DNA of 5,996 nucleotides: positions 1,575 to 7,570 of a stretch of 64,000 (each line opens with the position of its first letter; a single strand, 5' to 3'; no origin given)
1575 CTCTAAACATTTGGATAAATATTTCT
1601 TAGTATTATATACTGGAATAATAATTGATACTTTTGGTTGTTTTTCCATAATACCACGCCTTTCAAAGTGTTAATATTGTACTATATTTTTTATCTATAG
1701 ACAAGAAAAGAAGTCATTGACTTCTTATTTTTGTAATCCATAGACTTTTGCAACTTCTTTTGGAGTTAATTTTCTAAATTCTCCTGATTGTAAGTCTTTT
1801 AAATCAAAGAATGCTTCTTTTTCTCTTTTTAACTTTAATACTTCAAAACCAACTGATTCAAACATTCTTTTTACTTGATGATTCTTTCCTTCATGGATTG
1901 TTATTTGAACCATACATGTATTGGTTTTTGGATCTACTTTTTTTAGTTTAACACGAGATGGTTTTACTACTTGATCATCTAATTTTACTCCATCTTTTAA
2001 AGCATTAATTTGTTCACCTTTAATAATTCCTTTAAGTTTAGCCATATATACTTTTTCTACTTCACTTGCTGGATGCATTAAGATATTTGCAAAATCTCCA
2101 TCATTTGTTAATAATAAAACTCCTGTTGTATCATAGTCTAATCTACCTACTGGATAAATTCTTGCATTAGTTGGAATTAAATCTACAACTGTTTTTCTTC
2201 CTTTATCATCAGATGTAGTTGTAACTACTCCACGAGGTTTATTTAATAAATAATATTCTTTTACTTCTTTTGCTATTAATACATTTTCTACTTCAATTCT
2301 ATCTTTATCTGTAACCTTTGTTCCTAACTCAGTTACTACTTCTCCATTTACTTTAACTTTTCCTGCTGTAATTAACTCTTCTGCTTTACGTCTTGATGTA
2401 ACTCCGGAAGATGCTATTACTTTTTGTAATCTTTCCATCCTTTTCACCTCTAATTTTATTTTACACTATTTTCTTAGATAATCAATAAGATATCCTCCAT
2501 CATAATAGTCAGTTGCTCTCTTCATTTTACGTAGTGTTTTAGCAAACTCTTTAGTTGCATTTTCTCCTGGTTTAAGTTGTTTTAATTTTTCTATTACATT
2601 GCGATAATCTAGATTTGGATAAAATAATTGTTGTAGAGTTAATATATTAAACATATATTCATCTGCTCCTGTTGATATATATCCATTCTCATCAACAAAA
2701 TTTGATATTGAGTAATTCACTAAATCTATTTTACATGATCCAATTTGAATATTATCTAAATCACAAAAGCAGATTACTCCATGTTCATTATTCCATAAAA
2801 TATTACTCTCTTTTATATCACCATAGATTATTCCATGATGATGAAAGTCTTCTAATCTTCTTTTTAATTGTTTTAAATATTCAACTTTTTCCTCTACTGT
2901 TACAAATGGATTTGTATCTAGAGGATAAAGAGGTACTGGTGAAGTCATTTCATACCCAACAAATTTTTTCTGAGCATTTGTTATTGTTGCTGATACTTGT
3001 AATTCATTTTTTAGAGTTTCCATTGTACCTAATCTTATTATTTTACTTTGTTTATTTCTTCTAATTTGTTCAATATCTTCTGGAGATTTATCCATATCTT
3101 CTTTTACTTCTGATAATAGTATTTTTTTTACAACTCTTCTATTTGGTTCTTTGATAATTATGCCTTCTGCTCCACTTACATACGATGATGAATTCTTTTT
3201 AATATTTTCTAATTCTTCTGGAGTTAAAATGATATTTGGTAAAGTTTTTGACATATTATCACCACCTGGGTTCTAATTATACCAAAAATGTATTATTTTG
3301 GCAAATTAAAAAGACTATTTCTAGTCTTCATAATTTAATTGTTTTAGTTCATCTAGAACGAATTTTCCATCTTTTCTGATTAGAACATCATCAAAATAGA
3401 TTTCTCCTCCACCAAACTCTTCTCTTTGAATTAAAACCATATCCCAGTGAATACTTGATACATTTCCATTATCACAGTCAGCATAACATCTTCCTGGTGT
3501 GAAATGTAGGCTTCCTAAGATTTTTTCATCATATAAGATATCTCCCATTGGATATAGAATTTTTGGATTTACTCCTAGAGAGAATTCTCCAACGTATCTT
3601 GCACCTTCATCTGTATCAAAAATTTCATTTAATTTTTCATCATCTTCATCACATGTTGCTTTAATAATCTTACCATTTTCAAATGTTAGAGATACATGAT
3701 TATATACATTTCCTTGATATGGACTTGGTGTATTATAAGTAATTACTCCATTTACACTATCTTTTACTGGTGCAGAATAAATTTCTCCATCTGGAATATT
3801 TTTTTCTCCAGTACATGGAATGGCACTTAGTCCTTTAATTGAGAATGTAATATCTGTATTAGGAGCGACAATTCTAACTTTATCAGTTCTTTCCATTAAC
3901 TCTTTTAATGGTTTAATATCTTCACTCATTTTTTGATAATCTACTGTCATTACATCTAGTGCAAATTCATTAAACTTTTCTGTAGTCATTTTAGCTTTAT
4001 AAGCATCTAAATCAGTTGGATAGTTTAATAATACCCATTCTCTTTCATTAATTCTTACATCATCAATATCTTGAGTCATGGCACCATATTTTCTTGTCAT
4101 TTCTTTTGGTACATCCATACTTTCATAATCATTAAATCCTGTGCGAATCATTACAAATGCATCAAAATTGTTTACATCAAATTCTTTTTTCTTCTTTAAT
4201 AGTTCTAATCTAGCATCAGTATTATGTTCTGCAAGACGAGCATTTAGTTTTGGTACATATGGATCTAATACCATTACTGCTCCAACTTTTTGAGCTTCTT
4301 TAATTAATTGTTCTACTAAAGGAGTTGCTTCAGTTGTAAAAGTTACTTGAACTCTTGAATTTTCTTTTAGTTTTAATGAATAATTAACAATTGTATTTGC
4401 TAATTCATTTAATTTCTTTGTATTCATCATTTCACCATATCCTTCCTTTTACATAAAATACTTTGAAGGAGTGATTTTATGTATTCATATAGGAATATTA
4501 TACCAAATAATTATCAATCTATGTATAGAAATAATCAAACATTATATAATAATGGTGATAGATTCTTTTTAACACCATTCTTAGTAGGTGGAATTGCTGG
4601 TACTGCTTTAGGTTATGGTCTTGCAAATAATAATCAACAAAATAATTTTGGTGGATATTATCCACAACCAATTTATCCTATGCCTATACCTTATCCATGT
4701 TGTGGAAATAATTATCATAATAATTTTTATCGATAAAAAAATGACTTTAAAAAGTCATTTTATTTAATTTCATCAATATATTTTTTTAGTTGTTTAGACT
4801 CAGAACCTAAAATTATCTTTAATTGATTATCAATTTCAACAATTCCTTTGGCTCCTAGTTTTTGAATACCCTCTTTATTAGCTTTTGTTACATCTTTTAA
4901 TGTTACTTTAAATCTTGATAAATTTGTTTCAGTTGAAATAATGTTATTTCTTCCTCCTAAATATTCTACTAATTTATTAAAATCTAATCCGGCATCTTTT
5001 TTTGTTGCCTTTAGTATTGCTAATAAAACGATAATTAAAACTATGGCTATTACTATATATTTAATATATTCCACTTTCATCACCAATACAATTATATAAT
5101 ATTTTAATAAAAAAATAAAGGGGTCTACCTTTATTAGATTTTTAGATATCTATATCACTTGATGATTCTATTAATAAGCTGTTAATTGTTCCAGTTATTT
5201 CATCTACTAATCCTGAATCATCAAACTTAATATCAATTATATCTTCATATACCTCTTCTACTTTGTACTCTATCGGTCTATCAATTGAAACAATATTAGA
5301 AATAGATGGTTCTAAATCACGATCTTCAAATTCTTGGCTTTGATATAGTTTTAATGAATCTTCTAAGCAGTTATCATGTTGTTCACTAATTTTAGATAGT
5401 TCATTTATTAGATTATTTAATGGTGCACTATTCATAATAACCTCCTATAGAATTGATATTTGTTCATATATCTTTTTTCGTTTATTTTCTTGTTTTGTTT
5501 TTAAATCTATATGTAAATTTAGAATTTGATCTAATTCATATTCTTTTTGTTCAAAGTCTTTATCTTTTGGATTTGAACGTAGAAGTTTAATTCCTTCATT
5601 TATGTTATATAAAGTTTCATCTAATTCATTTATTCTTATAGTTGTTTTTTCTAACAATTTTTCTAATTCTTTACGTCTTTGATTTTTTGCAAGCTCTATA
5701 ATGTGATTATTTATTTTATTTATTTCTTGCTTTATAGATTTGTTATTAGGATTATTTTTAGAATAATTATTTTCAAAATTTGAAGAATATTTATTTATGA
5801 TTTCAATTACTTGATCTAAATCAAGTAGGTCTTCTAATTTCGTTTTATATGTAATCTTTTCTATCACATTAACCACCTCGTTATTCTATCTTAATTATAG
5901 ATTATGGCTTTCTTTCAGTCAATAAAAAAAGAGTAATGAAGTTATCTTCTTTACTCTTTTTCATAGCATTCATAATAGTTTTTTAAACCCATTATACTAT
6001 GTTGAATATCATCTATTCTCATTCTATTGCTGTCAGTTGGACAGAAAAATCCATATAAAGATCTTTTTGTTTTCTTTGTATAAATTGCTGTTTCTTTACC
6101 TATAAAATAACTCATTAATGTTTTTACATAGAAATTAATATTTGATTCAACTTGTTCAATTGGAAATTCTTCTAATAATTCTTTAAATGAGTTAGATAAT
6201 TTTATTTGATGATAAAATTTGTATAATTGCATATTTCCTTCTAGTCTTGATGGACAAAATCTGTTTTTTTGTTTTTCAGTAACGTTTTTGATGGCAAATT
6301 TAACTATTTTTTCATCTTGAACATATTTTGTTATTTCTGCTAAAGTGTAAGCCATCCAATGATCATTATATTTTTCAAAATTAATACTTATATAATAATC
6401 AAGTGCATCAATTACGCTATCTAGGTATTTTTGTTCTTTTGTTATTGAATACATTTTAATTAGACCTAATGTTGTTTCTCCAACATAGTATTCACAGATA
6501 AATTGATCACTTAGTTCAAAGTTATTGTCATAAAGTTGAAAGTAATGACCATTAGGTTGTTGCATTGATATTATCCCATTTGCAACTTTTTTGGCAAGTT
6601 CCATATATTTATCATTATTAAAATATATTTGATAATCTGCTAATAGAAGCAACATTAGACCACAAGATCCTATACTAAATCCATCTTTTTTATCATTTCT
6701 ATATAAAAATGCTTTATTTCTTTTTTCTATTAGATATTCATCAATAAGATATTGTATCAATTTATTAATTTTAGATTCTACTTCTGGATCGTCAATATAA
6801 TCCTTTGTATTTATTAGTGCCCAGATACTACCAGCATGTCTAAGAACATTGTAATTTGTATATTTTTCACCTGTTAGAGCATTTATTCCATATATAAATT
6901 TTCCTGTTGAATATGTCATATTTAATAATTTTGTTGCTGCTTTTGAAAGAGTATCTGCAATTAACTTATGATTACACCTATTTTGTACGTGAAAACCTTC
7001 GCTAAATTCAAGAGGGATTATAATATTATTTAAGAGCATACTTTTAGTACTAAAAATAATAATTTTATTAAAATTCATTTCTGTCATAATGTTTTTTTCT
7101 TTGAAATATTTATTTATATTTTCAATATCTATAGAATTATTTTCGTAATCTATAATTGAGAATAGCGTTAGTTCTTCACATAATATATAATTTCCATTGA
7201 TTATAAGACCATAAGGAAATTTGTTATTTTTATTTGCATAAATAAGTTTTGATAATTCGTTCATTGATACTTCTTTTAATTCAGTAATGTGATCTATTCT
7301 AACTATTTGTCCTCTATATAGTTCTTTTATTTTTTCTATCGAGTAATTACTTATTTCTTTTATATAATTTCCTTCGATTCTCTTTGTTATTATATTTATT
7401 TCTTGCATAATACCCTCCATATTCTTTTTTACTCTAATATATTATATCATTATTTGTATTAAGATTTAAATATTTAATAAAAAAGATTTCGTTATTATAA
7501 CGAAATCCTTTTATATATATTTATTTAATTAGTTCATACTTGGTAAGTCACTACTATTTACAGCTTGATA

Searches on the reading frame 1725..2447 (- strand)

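Call 7: search_protein_families(library=pfam, proteins=[window:1725-2447:-], max_evalue=0.01)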
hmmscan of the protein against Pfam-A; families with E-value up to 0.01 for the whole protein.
window:1725-2447:- (240 aa): 4 families
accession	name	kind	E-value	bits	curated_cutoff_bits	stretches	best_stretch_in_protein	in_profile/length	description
PF00849.27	PseudoU_synth_2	-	8.8e-27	94.6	26.8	1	65-198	2-152/152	RNA pseudouridylate synthase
PF01479.30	S4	-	1.6e-14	53.8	22.8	1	5-51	1-48/48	S4 domain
PF22421.1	SYY_C-terminal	-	2.2e-08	34.3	27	1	10-68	24-83/83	Tyrosine--tRNA ligase SYY-like C-terminal domain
PF13275.11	S4_2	-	0.00014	22.1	24.6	1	21-55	25-59/65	S4 domain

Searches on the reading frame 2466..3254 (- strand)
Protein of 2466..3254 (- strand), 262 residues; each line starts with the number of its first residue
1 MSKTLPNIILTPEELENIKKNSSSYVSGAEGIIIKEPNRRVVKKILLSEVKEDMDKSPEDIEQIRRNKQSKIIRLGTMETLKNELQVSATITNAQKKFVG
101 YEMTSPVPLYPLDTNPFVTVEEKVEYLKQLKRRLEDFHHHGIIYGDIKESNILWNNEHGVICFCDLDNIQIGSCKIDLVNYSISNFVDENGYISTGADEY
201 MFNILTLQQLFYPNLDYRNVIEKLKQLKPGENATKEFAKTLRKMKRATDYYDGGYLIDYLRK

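Call 54: search_protein_families(library=pfam, proteins=[window:2466-3254:-], max_evalue=10)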
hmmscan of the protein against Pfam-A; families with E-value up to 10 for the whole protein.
window:2466-3254:- (262 aa): 5 families
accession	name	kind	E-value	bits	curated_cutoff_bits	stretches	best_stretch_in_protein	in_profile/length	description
PF00069.31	Pkinase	-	3.3e-08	33.7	31.7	1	40-166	27-142/263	Protein kinase domain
PF01636.29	APH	-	0.0064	16.7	23.2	1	127-181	150-209/239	Phosphotransferase enzyme family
PF08181.16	DegQ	-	0.044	14.3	22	1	221-252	6-38/46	DegQ (SacQ) family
PF13095.12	FTA2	-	0.086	12.9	30.2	1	123-153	173-203/214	Kinetochore Sim4 complex subunit FTA2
PF03352.18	Adenine_glyco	-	0.2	11.9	25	1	60-96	59-96/177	Methyladenine glycosylase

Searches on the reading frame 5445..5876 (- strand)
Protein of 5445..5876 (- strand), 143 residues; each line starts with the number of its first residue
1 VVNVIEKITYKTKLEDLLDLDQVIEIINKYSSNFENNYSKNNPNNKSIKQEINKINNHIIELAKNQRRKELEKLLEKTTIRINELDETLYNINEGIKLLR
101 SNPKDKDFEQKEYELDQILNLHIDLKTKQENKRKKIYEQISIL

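Call 5: search_protein_families(library=pfam, proteins=[window:5445-5876:-], max_evalue=0.01)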
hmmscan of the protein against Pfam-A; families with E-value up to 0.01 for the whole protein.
window:5445-5876:- (143 aa): 1 family
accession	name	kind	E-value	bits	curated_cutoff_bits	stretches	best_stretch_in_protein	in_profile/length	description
PF05266.19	DUF724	-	0.0046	17.3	38.4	1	11-94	91-172/188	Protein of unknown function (DUF724)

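Call 29: find_encoding_contigs(protein=window:5445-5876:-, flank=10000, max_places=10)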
Protein window:5445-5876:- (143 aa): 1 contig read that carries it; 1 place shown.
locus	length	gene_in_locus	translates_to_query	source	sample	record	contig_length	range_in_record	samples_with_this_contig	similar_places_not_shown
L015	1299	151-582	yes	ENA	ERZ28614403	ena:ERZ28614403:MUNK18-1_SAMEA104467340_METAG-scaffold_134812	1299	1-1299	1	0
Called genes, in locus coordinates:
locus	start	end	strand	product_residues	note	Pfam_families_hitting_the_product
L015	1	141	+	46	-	?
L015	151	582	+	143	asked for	-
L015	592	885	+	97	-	-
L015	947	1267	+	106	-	PF00367:PTS_EIIB (weak)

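Call 58: find_encoding_contigs(protein=window:5445-5867:-, flank=10000, max_places=10)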
Protein window:5445-5867:- (140 aa): 23 contigs read that carry it; 10 places shown.
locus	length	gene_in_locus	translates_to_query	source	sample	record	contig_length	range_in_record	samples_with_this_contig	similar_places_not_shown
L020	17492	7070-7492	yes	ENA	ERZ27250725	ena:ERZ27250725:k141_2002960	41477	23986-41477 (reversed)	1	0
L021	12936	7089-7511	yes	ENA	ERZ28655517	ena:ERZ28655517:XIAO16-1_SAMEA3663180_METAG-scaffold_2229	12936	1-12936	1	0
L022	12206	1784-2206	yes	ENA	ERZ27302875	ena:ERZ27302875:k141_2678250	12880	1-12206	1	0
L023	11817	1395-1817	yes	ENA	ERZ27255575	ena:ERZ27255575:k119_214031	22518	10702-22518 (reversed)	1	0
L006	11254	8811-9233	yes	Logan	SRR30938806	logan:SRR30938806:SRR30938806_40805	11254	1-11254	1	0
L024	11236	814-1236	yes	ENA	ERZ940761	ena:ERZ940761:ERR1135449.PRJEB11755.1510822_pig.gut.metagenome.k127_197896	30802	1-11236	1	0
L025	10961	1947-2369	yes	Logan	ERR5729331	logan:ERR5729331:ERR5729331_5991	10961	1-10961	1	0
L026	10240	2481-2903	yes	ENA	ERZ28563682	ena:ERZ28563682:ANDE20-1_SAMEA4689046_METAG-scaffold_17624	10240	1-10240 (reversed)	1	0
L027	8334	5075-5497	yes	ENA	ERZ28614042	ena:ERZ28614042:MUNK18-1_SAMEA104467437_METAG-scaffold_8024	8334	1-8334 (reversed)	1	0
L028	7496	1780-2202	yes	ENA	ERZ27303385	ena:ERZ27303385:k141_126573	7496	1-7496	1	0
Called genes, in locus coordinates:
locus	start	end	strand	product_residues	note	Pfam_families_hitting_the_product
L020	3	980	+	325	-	?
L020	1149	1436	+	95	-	-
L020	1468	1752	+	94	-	-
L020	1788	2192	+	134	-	-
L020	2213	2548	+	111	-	PF13780:DUF4176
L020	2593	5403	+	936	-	-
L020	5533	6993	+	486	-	-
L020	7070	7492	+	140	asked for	-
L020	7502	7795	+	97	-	-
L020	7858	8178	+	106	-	PF00367:PTS_EIIB (weak)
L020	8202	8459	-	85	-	-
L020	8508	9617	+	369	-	PF02073:Peptidase_M29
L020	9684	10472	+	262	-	PF00069:Pkinase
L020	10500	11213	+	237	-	PF01479:S4, PF22421:SYY_C-terminal, PF00849:PseudoU_synth_2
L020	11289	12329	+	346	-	PF00535:Glycos_transf_2, PF10111:Glyco_tranf_2_2, PF13506:Glyco_transf_21 (faint), PF13641:Glyco_tranf_2_3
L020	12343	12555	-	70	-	PF00037:Fer4 (faint), PF06902:Fer4_19 (weak), PF12838:Fer4_7 (faint), PF13459:Fer4_15, PF13370:Fer4_13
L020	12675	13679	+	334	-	-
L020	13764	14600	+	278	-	-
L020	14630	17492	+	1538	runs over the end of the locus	PF14480:DNA_pol3_a_NI, PF02811:PHP, PF00929:RNase_T, PF02811:PHP, PF07733:DNA_pol3_alpha, PF17657:DNA_pol3_finger, PF14579:HHH_6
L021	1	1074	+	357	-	?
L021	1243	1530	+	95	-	-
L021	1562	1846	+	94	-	-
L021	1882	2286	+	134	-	-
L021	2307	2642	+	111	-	PF13780:DUF4176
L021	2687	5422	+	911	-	-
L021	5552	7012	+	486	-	PF05147:LANC_like (faint)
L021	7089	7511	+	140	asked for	-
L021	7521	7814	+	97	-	-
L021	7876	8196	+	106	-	PF00367:PTS_EIIB (weak)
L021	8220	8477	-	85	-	-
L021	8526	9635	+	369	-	PF02073:Peptidase_M29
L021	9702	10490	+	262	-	PF00069:Pkinase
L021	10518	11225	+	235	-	PF01479:S4, PF22421:SYY_C-terminal, PF00849:PseudoU_synth_2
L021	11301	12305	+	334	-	-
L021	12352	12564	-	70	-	PF00037:Fer4 (faint), PF06902:Fer4_19 (weak), PF12838:Fer4_7 (faint), PF13459:Fer4_15, PF13370:Fer4_13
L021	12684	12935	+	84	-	?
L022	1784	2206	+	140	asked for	-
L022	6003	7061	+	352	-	PF00535:Glycos_transf_2, PF10111:Glyco_tranf_2_2, PF13641:Glyco_tranf_2_3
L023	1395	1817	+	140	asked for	-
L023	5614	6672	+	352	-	PF00535:Glycos_transf_2, PF10111:Glyco_tranf_2_2, PF13641:Glyco_tranf_2_3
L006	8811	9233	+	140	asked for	-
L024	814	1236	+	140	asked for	-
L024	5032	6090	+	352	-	PF00535:Glycos_transf_2, PF10111:Glyco_tranf_2_2, PF13641:Glyco_tranf_2_3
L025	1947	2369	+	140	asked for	-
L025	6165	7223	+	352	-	PF00535:Glycos_transf_2, PF10111:Glyco_tranf_2_2, PF13506:Glyco_transf_21 (faint), PF13641:Glyco_tranf_2_3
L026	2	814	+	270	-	?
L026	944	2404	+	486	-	-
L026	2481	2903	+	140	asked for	-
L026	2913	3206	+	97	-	-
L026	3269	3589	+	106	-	PF00367:PTS_EIIB (weak)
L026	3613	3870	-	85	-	-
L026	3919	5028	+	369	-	PF02073:Peptidase_M29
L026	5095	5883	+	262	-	PF00069:Pkinase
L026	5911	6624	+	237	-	PF01479:S4, PF22421:SYY_C-terminal, PF00849:PseudoU_synth_2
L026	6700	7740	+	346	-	PF00535:Glycos_transf_2, PF10111:Glyco_tranf_2_2, PF13506:Glyco_transf_21 (faint), PF13641:Glyco_tranf_2_3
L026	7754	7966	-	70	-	PF00037:Fer4 (faint), PF06902:Fer4_19 (weak), PF12838:Fer4_7 (faint), PF13459:Fer4_15, PF13370:Fer4_13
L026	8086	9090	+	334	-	-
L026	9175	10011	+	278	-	-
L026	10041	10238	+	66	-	?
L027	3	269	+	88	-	?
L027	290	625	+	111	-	PF13780:DUF4176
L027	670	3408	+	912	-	-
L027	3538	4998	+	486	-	PF05147:LANC_like (faint)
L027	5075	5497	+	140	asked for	-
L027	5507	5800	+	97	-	-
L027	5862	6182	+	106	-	PF00367:PTS_EIIB (weak)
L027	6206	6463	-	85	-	-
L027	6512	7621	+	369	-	PF02073:Peptidase_M29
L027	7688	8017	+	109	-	-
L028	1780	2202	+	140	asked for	-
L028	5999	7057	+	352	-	PF00535:Glycos_transf_2, PF10111:Glyco_tranf_2_2, PF13641:Glyco_tranf_2_3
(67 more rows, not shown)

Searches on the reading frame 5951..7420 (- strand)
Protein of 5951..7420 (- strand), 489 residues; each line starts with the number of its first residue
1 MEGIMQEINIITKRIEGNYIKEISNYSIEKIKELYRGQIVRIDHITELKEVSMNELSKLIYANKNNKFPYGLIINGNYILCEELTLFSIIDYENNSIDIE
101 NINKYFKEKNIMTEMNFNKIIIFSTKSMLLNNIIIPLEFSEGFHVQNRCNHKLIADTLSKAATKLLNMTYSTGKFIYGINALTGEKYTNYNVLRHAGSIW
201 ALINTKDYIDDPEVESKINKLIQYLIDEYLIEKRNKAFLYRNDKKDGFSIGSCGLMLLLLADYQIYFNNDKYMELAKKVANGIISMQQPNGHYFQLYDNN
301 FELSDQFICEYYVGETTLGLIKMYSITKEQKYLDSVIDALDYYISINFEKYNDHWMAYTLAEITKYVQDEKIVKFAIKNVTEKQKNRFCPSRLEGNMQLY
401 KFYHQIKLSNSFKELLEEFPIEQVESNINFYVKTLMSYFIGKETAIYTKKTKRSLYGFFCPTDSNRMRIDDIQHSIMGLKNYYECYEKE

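Call 5: search_protein_families(library=pfam, proteins=[window:5951-7420:-], max_evalue=0.01)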
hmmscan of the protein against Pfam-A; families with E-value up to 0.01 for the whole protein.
window:5951-7420:- (489 aa): 3 families
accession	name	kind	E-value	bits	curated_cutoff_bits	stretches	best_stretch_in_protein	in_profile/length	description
PF03663.20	Glyco_hydro_76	-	0.00043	20.3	25.9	1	260-352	166-259/366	Glycosyl hydrolase family 76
PF07944.18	Beta-AFase-like_GH127_cat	-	0.0033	16.9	24.9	1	251-344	58-158/376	Beta-L-arabinofuranosidase, GH127 catalytic domain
PF07470.19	Glyco_hydro_88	-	0.0091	15.5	26.6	0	302-380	20-103/352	Glycosyl Hydrolase Family 88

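Call 6: search_protein_families(library=ncbifam, proteins=[window:5951-7420:-], max_evalue=0.01)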
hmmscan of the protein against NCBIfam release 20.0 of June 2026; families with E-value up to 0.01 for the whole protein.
window:5951-7420:- (489 aa): 0 families

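Call 34: find_encoding_contigs(protein=window:5951-7408:-, flank=10000, max_places=10)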
Protein window:5951-7408:- (485 aa): 1 contig read that carries it; 1 place shown.
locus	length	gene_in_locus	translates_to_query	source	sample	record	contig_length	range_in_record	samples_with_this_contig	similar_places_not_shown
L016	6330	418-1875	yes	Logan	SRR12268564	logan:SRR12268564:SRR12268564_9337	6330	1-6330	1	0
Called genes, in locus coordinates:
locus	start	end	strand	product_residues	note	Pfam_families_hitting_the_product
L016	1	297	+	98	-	?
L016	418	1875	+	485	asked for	-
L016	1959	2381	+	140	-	-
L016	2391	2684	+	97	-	-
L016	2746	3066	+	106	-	PF00367:PTS_EIIB (weak)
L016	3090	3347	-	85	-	-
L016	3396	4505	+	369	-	PF02073:Peptidase_M29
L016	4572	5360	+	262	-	PF00069:Pkinase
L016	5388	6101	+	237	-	PF01479:S4, PF22421:SYY_C-terminal, PF00849:PseudoU_synth_2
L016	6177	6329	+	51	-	?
